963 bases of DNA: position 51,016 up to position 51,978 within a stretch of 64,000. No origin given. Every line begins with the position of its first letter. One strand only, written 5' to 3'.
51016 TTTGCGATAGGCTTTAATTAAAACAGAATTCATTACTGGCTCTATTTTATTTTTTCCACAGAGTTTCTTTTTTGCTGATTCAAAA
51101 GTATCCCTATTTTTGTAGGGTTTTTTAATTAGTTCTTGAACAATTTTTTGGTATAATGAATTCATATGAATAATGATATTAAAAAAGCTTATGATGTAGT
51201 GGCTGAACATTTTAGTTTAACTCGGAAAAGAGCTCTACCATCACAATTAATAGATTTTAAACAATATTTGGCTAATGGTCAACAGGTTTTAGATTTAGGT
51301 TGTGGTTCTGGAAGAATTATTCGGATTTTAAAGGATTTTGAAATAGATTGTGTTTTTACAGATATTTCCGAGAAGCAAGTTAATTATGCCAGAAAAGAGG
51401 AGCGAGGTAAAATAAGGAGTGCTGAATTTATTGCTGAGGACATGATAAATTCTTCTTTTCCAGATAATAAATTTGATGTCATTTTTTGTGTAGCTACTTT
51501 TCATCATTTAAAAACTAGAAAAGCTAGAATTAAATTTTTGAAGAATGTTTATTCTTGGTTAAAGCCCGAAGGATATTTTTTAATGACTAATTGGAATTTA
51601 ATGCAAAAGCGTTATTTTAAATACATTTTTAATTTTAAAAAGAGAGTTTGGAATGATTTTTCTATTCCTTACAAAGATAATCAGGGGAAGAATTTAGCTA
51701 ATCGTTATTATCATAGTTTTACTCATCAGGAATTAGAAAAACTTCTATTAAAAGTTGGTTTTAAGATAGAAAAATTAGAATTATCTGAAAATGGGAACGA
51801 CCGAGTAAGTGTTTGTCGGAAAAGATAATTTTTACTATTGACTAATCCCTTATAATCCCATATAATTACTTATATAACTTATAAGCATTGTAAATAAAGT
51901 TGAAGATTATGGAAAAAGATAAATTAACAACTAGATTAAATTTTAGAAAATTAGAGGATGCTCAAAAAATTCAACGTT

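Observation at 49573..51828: Divergent Elp3-like (radical SAM + GNAT) and Trm9-like methyltransferase genes meeting at a CATATG palindrome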

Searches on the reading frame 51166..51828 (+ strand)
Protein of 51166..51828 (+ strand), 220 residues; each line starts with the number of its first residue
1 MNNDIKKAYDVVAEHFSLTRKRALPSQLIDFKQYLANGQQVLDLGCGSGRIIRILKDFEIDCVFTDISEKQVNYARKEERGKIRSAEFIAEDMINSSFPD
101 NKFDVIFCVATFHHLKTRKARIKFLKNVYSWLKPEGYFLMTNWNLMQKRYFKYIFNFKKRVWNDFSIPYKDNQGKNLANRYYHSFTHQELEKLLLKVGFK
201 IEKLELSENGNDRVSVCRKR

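Call 3: search_protein_families(library=pfam, proteins=[window:51166-51828:+], max_evalue=0.01)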
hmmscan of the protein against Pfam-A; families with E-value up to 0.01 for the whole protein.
window:51166-51828:+ (220 aa): 16 families
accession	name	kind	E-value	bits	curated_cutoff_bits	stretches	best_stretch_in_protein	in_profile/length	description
PF08241.18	Methyltransf_11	-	8.4e-21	74.9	21.2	1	42-139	1-94/95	Methyltransferase domain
PF13649.12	Methyltransf_25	-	4e-20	72.7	27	1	41-136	1-97/97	Methyltransferase domain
PF13489.12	Methyltransf_23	-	7.1e-19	68.6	27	1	22-203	7-163/164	Methyltransferase domain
PF13847.12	Methyltransf_31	-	4.9e-18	65.7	27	1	37-147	3-116/145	Methyltransferase domain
PF08242.18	Methyltransf_12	-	2.1e-17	64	30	1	42-138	1-98/98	Methyltransferase domain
PF02353.26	CMAS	-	1.3e-09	38.2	27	1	32-144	57-168/273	Mycolic acid cyclopropane synthetase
PF05175.20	MTS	-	2.5e-09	37.4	23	1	37-155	31-154/170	Methyltransferase small domain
PF01209.24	Ubie_methyltran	-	2.8e-09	37.1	20.1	1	3-200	14-214/233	ubiE/COQ5 methyltransferase family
PF07021.18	MetW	-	1.2e-05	25.4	21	1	32-115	8-88/193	Methionine biosynthesis protein MetW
PF00891.24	Methyltransf_2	-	1.4e-05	25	22.3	1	12-144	43-168/210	O-methyltransferase domain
PF03848.20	TehB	-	2.4e-05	24.3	20.4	1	26-141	20-133/193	Tellurite resistance protein TehB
PF01555.25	N6_N4_Mtase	-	0.00012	22.6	26.7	0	22-76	168-220/221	DNA methylase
PF01739.24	CheR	-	0.00068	19.6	27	0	87-147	121-180/195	CheR methyltransferase, SAM binding domain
PF05219.18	DREV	-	0.00093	18.8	26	1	38-180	95-220/265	DREV methyltransferase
PF06325.19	PrmA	-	0.0012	18.8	22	1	32-140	156-258/296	Ribosomal protein L11 methyltransferase (PrmA)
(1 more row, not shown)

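Call 4: search_protein_families(library=ncbifam, proteins=[window:51166-51828:+], max_evalue=0.01)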
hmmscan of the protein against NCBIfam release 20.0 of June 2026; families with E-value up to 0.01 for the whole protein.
window:51166-51828:+ (220 aa): 53 families (the best 25 are shown)
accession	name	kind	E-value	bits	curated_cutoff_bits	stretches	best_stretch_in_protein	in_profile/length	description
TIGR02072.1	BioC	equivalog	1.1e-14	54.9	184.95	1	27-141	22-133/244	malonyl-ACP O-methyltransferase BioC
TIGR01934.1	MenG_MenH_UbiE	subfamily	5.8e-13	48.7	158.35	1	3-164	6-166/223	ubiquinone/menaquinone biosynthesis methyltransferase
NF045667.1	MTase_DVU1556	equivalog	5.9e-13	48.8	155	1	35-205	20-166/213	DVU_1556 family methyltransferase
NF043040.1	corrin_prot_MT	hypoth_equivalog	6.5e-13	48.6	180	1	7-142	13-149/216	corrinoid protein-associated methyltransferase CpaM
NF001244.0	PRK00216.1-5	equivalog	3.2e-12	46.3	216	1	1-214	13-230/236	bifunctional demethylmenaquinone methyltransferase/2-methoxy-6-polyprenyl-1,4-benzoquinol methylase UbiE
NF008686.0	PRK11705.1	equivalog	7.5e-12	45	400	1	27-142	157-267/383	cyclopropane fatty acyl phospholipid synthase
TIGR01983.1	UbiG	equivalog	1.2e-10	41.1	102.95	1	36-155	48-166/228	bifunctional 2-polyprenyl-6-hydroxyphenol methylase/3-demethylubiquinol 3-O-methyltransferase UbiG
NF041820.1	daptide_MTase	equivalog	5e-10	39.3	175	1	38-146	37-148/243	daptide-type RiPP biosynthesis methyltransferase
NF045825.1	FAmtase_mtf2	equivalog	3.5e-09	36.3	400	1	37-144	58-162/248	fatty-acid O-methyltransferase Mtf2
TIGR02021.1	BchM-ChlM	equivalog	4.9e-09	35.9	158.9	1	33-136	50-151/218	magnesium protoporphyrin IX methyltransferase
NF001240.0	PRK00216.1-1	equivalog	9e-09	34.7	378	1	6-164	33-197/251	bifunctional demethylmenaquinone methyltransferase/2-methoxy-6-polyprenyl-1,4-benzoquinol methylase UbiE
NF041537.1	ArsM_AhpD_UU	exception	7.8e-08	31.5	510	1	35-146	74-186/345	arsenite methyltransferase/AhpD domain selenoprotein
NF001242.0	PRK00216.1-3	equivalog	1.5e-07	31.1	351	1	5-157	37-192/258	bifunctional demethylmenaquinone methyltransferase/2-methoxy-6-polyprenyl-1,4-benzoquinol methylase UbiE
NF001241.0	PRK00216.1-2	equivalog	3.2e-07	30.2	327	1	1-155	16-162/231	demethylmenaquinone methyltransferase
NF045823.1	PthPhpthDimycoMt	equivalog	3.8e-07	29.5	300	1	37-142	66-168/256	phthiotriol/phenolphthiotriol dimycocerosates methyltransferase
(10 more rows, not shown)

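Call 5: search_solved_structures(query=window:51166-51828:+, max_evalue=0.001, show_alignments=3)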
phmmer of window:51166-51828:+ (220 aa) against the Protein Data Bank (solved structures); distinct sequences matched with E-value up to 0.001: 60.
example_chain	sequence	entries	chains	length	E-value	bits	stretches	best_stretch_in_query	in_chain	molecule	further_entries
5wp5_A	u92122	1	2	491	7.8e-20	74.8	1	32-143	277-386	Phosphomethylethanolamine N-methyltransferase 2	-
5wp4_A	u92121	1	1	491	1e-17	67.9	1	32-144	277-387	Phosphoethanolamine N-methyltransferase 1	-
1ve3_A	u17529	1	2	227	3e-12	50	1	32-146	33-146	hypothetical protein PH0226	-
4mwz_A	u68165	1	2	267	2.7e-11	46.9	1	28-145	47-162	Phosphoethanolamine N-methyltransferase, putative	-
4iv0_A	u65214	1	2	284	3e-11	46.8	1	28-145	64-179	Phosphoethanolamine N-methyltransferase, putative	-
4iv8_A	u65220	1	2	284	5.9e-11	45.8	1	31-145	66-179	Phosphoethanolamine N-methyltransferase,putative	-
4r6w_A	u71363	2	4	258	7.4e-11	45.5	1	35-152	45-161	Phosphoethanolamine N-methyltransferase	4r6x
3sm3_A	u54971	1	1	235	7.4e-11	45.5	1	32-208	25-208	SAM-dependent methyltransferases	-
3dtn_A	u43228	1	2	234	1.5e-10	44.4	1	4-165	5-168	Putative Methyltransferase MM_2633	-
5cm2_Z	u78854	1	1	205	1.9e-10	44.1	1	41-194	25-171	TRNA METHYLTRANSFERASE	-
3uj6_A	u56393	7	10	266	5.8e-10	42.5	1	35-152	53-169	Phosphoethanolamine N-methyltransferase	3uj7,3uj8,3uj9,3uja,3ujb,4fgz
3ujd_A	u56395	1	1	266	5.9e-10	42.5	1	35-152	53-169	Phosphoethanolamine N-methyltransferase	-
3ujc_A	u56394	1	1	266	1.2e-08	38.3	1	35-152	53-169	Phosphoethanolamine N-methyltransferase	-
3dh0_A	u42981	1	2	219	1.8e-08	37.7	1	35-145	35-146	SAM dependent methyltransferase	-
5jdz_A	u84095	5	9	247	3.9e-08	36.6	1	22-163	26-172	Methyl transferase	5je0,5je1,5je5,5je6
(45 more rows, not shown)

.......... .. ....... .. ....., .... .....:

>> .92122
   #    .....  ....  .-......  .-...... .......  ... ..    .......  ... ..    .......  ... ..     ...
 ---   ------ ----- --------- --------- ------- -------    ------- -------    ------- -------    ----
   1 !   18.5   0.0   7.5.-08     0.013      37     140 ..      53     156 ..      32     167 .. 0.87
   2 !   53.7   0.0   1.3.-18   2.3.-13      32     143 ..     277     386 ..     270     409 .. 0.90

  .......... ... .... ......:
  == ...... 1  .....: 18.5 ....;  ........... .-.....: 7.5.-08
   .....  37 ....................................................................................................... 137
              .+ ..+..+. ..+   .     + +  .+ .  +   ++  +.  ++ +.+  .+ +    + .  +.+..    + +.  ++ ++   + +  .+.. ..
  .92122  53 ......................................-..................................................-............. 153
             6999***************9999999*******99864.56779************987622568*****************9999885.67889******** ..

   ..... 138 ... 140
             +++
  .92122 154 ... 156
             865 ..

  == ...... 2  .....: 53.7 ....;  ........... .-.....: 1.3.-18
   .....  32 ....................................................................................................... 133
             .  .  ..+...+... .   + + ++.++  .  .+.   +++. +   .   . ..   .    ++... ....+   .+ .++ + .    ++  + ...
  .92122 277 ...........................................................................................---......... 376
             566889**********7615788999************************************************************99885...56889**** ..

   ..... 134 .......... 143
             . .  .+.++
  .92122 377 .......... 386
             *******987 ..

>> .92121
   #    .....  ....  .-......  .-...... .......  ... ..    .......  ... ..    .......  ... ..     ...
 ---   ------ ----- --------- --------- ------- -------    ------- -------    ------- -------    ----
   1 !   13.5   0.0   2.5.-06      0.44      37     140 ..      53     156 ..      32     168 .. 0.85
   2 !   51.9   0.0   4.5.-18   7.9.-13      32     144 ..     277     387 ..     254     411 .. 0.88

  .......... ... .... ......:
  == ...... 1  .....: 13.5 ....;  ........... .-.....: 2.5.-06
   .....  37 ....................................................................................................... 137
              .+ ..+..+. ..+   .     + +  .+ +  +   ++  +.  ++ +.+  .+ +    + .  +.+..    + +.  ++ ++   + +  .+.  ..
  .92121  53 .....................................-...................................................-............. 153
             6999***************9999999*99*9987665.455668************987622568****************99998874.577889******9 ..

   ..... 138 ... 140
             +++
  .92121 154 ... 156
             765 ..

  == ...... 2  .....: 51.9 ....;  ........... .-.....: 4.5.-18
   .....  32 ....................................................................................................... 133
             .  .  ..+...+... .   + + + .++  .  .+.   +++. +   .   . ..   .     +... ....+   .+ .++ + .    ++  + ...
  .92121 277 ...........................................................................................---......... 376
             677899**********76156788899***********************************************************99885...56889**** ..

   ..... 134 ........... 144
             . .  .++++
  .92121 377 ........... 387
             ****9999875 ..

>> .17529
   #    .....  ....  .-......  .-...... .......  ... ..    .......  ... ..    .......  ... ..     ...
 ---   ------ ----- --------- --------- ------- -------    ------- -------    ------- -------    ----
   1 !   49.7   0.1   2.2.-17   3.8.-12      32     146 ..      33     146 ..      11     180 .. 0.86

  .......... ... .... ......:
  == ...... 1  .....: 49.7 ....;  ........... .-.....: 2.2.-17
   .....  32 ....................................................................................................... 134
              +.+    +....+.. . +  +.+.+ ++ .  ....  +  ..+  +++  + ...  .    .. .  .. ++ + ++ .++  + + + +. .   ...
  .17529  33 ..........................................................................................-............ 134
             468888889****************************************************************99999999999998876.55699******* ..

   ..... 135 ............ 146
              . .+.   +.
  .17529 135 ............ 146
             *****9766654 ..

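Call 7: find_homologous_proteins(query=window:51166-51828:+, max_evalue=0.001)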
Query window:51166-51828:+ (220 aa): 149 proteins with E <= 0.001 among 425 candidates; the best 120 are listed.
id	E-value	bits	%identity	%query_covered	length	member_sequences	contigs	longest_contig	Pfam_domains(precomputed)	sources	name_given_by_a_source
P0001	4.7e-145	499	100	100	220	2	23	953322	PF07021.19,PF13847.13,PF13489.13,PF03848.21,PF02353.27,PF05175.21,PF13649.13,PF00891.25,PF01209.25,PF08241.19,PF08242.19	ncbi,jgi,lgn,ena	jgi:tRNA (uracil-5-)-methyltransferase TRM9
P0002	2.9e-128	444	88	100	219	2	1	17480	PF13847.13,PF13489.13,PF03848.21,PF02353.27,PF05175.21,PF13649.13,PF03291.23,PF01209.25,PF08241.19,PF08242.19,PF01555.25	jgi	jgi:tRNA (uracil-5-)-methyltransferase TRM9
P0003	2.3e-125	435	86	99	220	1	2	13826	PF13847.13,PF13489.13,PF03848.21,PF02353.27,PF05175.21,PF13649.13,PF03291.23,PF00891.25,PF01209.25,PF08241.19,PF08242.19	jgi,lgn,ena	-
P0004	2.7e-123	428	84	100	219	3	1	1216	PF13847.13,PF13489.13,PF03848.21,PF02353.27,PF05175.21,PF13649.13,PF03291.23,PF05219.18,PF01209.25,PF08241.19,PF08242.19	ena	-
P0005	1.3e-121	422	83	100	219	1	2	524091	PF13847.13,PF13489.13,PF03848.21,PF02353.27,PF05175.21,PF13649.13,PF03291.23,PF01209.25,PF08241.19,PF08242.19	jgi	jgi:tRNA (uracil-5-)-methyltransferase TRM9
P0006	3.0e-121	421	83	99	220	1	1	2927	PF13847.13,PF13489.13,PF02353.27,PF05175.21,PF13649.13,PF01209.25,PF08241.19,PF08242.19,PF01555.25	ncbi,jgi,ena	-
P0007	1.1e-115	403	80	99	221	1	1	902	PF13847.13,PF13489.13,PF02353.27,PF05175.21,PF13649.13,PF01209.25,PF08241.19,PF08242.19,PF05891.19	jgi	-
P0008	5.0e-115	401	78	99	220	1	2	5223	PF13847.13,PF13489.13,PF02353.27,PF05175.21,PF13649.13,PF01209.25,PF08241.19,PF08242.19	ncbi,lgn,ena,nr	ncbi:class I SAM-dependent methyltransferase [bacterium]|nr:class I SAM-dependent methyltransferase 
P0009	1.7e-112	392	76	99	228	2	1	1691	PF13489.13,PF02353.27,PF08241.19,PF05891.19,PF13847.13,PF03848.21,PF05175.21,PF13649.13,PF03291.23,PF00891.25,PF01209.25,PF08242.19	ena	-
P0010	2.3e-110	385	75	99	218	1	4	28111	PF13847.13,PF13489.13,PF02353.27,PF05175.21,PF13649.13,PF01209.25,PF08241.19,PF08242.19,PF05891.19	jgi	jgi:ubiquinone/menaquinone biosynthesis C-methylase UbiE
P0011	1.7e-100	353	69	99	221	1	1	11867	PF13847.13,PF13489.13,PF02353.27,PF05175.21,PF13649.13,PF01209.25,PF08241.19,PF08242.19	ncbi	-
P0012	1.4e-99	350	72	99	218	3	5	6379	PF13847.13,PF13489.13,PF03848.21,PF02353.27,PF05175.21,PF13649.13,PF03291.23,PF01209.25,PF08241.19,PF08242.19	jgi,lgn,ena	-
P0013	1.5e-98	347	71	99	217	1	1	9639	PF13847.13,PF13489.13,PF03848.21,PF02353.27,PF05175.21,PF13649.13,PF01209.25,PF08241.19,PF08242.19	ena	-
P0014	6.1e-98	345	68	100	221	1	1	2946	PF13847.13,PF13489.13,PF03848.21,PF02353.27,PF05175.21,PF13649.13,PF03291.23,PF01209.25,PF08241.19,PF08242.19,PF05401.17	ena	-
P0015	6.9e-93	328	67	99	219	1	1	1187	PF07021.19,PF13847.13,PF13489.13,PF02353.27,PF05175.21,PF13649.13,PF01209.25,PF08241.19,PF08242.19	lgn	-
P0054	9.3e-35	138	37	94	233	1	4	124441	PF07021.19,PF13847.13,PF13489.13,PF02353.27,PF13649.13,PF03141.23,PF01209.25,PF08241.19,PF08242.19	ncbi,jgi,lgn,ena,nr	ncbi:MAG TPA: hypothetical protein DEB09_02165 [Candidatus Magasanikbacteria bacterium]|nr:hypotheti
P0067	3.1e-32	130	37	90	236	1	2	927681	PF07021.19,PF13847.13,PF13489.13,PF03848.21,PF02353.27,PF13649.13,PF01209.25,PF08241.19,PF08242.19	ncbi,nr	ncbi:MAG: class I SAM-dependent methyltransferase [Patescibacteria group bacterium]|nr:class I SAM-d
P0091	3.4e-28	117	38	91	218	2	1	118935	PF07021.19,PF13847.13,PF13489.13,PF13649.13,PF01209.25,PF08241.19,PF08242.19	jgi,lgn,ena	-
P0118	2.7e-17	81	36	89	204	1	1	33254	PF13847.13,PF13489.13,PF05175.21,PF13649.13,PF01209.25,PF08241.19,PF08242.19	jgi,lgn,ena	-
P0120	5.5e-15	74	33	96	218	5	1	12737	PF13489.13,PF13649.13,PF08241.19,PF08242.19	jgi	jgi:SAM-dependent methyltransferase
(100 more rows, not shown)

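Call 9: find_encoding_contigs(protein=P0001, flank=6000, max_places=4)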
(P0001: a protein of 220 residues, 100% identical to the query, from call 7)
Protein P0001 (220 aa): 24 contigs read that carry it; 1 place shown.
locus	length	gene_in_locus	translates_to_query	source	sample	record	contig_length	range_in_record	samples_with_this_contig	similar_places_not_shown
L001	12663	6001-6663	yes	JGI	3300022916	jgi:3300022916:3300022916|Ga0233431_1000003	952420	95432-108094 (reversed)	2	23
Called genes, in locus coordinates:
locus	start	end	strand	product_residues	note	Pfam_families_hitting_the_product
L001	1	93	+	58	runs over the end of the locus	-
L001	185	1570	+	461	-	PF01554:MatE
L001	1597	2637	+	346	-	PF04055:Radical_SAM, PF13186:SPASM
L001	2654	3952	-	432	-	PF00464:SHMT, PF00155:Aminotran_1_2, PF01053:Cys_Met_Meta_PP (weak)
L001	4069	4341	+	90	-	-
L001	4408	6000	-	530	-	PF04055:Radical_SAM, PF16199:Radical_SAM_C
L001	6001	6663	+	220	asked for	PF01209:Ubie_methyltran, PF02353:CMAS, PF13489:Methyltransf_23, PF05175:MTS, PF13847:Methyltransf_31, PF08241:Methyltransf_11, PF08242:Methyltransf_12, PF13649:Methyltransf_25, +3 more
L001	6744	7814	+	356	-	PF02661:Fic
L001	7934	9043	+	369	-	-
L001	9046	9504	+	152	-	PF12666:PrgI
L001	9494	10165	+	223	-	PF26593:TraC-like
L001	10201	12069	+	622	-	PF03135:CagE_TrbE_VirB (faint), PF01935:DUF87 (weak), PF12846:AAA_10 (faint), PF19044:P-loop_TraG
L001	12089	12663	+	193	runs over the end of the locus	-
